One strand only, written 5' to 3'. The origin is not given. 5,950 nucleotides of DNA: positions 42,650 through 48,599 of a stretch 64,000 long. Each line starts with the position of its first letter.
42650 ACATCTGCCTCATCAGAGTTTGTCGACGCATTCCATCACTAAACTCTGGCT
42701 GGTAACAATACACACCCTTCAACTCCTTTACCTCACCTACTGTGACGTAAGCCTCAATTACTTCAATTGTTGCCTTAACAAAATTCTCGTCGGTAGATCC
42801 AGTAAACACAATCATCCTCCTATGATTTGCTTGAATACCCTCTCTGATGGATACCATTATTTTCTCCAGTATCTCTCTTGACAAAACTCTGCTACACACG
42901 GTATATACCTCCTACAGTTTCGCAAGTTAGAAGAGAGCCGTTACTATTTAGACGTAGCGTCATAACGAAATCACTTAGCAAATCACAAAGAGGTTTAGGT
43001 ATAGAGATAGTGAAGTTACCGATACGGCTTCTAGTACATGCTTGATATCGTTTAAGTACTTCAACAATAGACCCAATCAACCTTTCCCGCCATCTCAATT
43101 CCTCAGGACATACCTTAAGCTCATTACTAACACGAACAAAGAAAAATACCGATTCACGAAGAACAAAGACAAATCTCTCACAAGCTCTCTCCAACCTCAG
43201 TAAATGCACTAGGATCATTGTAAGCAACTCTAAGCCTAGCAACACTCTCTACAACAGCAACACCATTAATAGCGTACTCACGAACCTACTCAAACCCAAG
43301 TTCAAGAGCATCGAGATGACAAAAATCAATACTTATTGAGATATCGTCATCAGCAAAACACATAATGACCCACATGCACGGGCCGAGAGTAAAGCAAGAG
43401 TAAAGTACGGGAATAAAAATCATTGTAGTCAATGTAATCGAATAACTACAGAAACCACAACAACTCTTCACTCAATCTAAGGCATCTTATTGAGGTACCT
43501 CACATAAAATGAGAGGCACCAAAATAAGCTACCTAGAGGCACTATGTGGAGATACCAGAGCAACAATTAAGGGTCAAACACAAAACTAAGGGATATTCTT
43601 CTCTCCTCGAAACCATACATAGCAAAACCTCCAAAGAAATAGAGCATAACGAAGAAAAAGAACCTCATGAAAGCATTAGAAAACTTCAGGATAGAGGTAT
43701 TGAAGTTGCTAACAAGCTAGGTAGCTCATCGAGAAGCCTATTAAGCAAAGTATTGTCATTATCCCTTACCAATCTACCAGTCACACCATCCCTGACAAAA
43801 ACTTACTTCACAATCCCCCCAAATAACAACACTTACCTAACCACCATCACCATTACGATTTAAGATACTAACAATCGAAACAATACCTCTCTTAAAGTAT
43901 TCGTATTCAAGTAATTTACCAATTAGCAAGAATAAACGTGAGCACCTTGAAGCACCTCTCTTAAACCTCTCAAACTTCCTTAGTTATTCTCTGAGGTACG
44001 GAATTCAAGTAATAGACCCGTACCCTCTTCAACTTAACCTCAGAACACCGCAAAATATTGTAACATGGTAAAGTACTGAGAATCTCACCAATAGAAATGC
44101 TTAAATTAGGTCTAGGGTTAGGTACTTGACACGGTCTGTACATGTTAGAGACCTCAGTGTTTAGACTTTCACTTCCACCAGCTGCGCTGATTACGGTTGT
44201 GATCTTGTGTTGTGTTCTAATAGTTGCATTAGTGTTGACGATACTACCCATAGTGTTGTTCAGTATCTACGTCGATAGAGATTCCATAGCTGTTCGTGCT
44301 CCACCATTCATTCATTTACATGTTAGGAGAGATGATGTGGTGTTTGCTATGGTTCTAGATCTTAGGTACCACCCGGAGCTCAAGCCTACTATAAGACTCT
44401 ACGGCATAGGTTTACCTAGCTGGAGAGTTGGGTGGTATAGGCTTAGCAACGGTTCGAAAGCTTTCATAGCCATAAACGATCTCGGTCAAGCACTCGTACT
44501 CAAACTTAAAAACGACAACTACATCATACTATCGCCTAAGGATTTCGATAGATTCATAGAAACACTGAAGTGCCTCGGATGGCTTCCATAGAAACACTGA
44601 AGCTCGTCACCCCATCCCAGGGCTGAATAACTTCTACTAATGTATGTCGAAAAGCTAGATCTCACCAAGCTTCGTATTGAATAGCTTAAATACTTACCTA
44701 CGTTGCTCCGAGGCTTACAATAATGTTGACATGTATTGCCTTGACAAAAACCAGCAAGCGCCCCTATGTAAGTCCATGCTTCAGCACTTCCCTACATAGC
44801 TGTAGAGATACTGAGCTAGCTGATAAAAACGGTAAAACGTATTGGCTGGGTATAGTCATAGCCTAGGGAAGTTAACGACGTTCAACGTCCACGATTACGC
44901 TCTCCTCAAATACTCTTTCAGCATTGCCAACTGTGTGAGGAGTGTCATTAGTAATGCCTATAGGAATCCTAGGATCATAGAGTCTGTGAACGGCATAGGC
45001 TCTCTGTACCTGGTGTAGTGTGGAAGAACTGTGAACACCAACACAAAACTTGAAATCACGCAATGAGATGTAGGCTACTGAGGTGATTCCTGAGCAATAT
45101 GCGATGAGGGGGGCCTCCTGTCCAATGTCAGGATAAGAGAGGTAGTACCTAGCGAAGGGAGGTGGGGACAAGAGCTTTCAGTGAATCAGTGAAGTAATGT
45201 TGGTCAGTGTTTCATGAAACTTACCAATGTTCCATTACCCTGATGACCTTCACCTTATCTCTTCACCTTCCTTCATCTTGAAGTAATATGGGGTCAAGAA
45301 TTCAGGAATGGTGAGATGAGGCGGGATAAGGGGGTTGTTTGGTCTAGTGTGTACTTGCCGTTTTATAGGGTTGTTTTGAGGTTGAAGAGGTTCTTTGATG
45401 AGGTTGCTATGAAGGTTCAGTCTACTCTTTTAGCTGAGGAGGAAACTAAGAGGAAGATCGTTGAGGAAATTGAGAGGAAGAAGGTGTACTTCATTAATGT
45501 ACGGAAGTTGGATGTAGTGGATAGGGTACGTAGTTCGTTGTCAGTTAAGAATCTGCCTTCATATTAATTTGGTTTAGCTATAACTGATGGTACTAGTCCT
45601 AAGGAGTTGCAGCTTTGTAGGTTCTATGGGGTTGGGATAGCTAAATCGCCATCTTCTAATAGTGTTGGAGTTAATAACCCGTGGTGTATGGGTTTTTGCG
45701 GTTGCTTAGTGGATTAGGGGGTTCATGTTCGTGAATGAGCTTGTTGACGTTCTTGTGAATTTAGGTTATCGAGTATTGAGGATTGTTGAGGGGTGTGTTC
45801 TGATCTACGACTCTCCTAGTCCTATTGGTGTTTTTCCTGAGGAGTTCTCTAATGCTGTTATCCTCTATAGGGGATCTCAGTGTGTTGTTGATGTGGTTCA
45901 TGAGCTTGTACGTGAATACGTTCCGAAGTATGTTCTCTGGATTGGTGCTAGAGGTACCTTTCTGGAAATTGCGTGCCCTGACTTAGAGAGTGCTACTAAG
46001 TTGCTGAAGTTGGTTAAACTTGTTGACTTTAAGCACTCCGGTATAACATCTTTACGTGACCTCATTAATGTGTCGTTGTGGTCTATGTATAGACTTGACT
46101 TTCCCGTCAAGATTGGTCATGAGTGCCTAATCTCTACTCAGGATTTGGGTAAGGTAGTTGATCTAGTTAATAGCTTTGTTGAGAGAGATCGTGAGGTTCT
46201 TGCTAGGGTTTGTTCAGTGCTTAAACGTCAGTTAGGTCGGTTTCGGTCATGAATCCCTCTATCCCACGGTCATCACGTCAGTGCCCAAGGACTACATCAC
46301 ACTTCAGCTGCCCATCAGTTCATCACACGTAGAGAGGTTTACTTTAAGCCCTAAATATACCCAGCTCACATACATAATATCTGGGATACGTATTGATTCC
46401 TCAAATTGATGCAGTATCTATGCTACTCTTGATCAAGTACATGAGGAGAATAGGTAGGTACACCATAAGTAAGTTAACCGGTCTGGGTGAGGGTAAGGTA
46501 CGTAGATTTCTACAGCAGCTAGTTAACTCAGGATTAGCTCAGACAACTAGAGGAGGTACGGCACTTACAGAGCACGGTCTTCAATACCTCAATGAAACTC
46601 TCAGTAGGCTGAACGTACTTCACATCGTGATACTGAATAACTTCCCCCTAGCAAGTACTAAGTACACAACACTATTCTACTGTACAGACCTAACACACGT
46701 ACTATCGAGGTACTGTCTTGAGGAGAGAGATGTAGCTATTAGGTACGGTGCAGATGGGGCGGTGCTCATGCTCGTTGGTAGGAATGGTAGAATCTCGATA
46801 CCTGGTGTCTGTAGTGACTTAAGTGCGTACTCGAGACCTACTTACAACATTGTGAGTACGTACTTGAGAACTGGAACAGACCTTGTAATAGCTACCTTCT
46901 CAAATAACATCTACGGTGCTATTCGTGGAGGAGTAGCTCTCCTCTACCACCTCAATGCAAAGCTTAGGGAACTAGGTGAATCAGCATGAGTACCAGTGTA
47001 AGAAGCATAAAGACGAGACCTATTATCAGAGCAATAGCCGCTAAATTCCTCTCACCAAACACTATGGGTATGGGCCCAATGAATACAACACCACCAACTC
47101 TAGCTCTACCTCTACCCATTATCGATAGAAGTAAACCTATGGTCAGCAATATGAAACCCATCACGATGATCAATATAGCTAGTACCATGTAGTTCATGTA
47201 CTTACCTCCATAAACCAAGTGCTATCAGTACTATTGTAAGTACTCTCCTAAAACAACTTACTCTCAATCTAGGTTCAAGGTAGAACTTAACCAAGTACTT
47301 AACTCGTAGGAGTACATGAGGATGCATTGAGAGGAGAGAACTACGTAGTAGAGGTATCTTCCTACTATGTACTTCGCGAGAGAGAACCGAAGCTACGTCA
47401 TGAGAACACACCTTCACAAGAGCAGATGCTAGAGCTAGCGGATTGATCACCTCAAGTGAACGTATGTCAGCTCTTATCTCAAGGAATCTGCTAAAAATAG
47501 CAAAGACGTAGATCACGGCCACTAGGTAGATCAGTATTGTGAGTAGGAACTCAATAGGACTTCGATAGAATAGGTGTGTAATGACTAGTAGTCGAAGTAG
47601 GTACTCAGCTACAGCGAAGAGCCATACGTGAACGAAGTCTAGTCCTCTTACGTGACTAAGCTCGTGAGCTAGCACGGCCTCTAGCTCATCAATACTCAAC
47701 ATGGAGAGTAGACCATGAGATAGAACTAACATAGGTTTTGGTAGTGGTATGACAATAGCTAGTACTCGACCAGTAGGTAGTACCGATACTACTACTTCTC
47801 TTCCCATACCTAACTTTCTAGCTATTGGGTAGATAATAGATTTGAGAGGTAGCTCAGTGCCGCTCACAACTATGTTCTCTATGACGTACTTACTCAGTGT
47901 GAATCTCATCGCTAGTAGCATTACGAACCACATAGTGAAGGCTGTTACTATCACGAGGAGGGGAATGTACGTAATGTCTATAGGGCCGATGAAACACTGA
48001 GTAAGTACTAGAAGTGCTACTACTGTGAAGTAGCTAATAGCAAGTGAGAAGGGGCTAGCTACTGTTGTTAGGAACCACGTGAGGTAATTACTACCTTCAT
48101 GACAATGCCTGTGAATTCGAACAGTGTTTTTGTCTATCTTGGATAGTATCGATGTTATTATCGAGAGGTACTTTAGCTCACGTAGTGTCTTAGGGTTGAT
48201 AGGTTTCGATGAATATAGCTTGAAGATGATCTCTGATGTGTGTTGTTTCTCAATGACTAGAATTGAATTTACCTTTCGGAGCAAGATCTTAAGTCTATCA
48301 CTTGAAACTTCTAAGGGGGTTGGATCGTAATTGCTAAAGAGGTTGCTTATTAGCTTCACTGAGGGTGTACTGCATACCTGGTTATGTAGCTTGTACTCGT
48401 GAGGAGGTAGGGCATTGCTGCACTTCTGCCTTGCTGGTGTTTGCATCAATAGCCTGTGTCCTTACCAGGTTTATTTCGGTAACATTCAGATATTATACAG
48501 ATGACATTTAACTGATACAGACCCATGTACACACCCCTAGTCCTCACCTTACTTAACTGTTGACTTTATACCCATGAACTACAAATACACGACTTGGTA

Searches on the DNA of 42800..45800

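Call 87: search_rna_families(source=window, start=42800, end=45800, threshold=evalue, max_evalue=1)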
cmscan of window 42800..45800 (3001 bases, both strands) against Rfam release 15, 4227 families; matches with E-value up to 1: 0.
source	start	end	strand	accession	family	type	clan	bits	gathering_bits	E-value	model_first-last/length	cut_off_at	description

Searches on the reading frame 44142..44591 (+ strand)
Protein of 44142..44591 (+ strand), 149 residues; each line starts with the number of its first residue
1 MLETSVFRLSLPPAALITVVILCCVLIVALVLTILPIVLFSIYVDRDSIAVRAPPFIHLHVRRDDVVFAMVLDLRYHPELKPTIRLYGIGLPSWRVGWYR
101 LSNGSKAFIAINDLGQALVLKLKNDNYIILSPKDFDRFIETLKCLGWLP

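Call 88: search_protein_families(library=pfam, proteins=[window:44142-44591:+], max_evalue=0.01)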
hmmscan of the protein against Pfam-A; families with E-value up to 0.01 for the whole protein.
window:44142-44591:+ (149 aa): 1 family
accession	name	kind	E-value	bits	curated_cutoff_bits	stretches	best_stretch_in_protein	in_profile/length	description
PF10882.14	bPH_5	-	2.4e-11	44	22.5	1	57-143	12-97/100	Bacterial PH domain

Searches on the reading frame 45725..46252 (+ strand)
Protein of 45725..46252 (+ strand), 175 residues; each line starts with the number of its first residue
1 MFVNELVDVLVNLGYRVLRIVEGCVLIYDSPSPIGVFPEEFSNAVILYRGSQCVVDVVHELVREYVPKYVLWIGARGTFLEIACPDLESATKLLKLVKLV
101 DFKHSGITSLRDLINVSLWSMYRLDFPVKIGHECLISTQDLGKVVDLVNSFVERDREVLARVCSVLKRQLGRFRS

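Call 88: search_protein_families(library=pfam, proteins=[window:45725-46252:+], max_evalue=0.01)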
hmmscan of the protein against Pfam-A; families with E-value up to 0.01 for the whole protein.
window:45725-46252:+ (175 aa): 1 family
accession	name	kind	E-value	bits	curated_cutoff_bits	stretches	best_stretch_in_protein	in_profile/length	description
PF02676.19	TYW3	-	3e-11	43.5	27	1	69-166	108-209/211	Methyltransferase TYW3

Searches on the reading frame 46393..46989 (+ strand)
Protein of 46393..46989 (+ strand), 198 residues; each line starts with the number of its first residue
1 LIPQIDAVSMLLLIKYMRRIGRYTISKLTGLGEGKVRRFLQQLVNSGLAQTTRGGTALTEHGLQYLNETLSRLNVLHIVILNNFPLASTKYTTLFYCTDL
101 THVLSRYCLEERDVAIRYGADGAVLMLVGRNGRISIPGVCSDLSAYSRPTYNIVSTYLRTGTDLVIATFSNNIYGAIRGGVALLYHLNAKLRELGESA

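Call 25: search_protein_families(library=pfam, proteins=[window:46393-46989:+], max_evalue=0.001)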
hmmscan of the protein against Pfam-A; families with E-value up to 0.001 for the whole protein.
window:46393-46989:+ (198 aa): 3 families
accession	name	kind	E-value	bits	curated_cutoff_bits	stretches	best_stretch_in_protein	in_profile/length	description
PF14544.11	DUF4443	-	6.1e-09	36.2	27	1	106-179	18-91/100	Domain of unknown function (DUF4443)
PF22167.2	PH0730-like_N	-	2.2e-05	25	30.2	1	6-62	4-58/60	PH0730-like, N-terminal domain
PF21715.3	CggR_N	-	2.2e-05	24.5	30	1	10-68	8-66/71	CggR N-terminal DNA binding domain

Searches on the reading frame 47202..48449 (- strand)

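Call 25: search_protein_families(library=pfam, proteins=[window:47202-48449:-], max_evalue=0.001)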
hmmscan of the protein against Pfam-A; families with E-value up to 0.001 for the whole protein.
window:47202-48449:- (415 aa): 2 families
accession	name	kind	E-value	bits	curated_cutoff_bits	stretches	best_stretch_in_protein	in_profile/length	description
PF01435.24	Peptidase_M48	-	9.8e-15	55.3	20.3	1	202-386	7-182/186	Peptidase family M48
PF05569.17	Peptidase_M56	-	4.6e-08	33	31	1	161-284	101-221/296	BlaR1 peptidase M56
